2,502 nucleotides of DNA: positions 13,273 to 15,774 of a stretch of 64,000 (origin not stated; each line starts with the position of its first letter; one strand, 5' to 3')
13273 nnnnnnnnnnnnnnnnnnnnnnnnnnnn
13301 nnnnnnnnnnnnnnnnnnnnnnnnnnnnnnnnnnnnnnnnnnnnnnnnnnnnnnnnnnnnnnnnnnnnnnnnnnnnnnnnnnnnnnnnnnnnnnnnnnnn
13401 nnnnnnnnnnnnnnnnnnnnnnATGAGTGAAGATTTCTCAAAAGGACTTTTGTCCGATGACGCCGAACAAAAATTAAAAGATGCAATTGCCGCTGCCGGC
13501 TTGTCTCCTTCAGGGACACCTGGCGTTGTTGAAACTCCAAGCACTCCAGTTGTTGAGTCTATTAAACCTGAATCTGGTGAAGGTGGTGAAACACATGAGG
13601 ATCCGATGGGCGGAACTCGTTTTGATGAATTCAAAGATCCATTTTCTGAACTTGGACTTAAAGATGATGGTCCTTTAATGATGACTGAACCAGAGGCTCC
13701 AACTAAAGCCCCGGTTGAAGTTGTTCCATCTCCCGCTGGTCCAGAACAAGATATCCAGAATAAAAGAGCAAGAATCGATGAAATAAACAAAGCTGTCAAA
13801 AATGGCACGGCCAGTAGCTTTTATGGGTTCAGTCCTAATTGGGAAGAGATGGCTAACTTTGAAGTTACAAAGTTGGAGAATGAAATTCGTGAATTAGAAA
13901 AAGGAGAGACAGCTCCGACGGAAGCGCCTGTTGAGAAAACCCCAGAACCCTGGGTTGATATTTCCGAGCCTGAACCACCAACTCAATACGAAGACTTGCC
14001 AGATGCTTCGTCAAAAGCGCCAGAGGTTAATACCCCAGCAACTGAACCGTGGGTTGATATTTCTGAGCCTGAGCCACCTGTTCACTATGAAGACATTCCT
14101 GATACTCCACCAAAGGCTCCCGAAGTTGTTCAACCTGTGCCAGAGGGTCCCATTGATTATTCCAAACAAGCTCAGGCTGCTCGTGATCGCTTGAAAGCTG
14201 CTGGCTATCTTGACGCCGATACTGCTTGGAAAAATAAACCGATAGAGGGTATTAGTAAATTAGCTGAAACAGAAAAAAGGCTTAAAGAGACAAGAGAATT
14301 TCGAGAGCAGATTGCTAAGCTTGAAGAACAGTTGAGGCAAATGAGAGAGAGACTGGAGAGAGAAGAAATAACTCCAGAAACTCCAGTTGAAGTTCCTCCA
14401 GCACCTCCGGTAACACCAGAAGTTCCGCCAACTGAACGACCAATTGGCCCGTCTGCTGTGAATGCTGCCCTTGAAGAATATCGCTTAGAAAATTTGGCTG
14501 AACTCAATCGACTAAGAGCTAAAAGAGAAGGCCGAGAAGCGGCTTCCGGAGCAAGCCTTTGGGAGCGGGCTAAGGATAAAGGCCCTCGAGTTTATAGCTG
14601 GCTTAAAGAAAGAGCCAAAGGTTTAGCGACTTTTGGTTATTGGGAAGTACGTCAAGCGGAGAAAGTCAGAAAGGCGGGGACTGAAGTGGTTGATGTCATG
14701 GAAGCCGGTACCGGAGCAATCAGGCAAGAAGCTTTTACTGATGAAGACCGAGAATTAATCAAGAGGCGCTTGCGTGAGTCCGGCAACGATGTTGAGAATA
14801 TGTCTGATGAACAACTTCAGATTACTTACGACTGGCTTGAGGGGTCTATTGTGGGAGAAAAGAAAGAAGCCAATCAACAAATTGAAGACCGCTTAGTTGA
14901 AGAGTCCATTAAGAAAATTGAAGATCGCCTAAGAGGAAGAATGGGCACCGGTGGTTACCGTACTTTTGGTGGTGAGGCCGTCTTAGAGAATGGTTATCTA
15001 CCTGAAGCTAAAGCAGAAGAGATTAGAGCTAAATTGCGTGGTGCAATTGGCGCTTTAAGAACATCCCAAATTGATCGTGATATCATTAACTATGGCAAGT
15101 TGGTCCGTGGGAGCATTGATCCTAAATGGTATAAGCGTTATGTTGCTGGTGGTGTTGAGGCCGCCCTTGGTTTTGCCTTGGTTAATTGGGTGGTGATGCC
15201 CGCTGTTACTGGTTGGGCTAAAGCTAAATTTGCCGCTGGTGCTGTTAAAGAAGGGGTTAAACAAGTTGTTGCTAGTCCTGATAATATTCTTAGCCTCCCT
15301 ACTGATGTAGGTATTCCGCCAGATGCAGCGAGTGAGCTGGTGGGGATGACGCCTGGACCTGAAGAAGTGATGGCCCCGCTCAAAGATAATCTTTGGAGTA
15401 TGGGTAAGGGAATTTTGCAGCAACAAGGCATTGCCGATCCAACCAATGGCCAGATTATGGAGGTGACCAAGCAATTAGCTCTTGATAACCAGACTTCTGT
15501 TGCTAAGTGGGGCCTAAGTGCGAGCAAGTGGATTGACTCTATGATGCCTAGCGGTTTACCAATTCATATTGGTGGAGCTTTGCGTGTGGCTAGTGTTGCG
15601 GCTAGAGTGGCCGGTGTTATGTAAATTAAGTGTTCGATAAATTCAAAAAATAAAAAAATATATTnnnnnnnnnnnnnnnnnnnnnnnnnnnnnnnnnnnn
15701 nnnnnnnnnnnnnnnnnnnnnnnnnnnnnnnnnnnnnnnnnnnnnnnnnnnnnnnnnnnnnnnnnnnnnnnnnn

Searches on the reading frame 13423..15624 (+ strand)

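Call 7: search_protein_families(library=pfam, max_evalue=0.1, proteins=[window:13423-15624:+])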
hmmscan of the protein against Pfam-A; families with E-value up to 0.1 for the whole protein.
window:13423-15624:+ (733 aa): 1 family
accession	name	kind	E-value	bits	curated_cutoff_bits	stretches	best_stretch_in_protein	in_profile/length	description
PF12795.12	MscS_porin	-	0.0027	17.8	34.4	1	279-322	28-71/238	Mechanosensitive ion channel porin domain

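Call 35: search_protein_families(library=padloc, max_evalue=0.01, proteins=[window:13423-15624:+])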
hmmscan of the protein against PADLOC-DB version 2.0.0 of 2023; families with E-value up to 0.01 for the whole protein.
window:13423-15624:+ (733 aa): 1 family
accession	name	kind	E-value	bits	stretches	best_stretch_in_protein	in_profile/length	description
PDLC03859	LmuB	-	0.0072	13.6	0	271-435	192-421/611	-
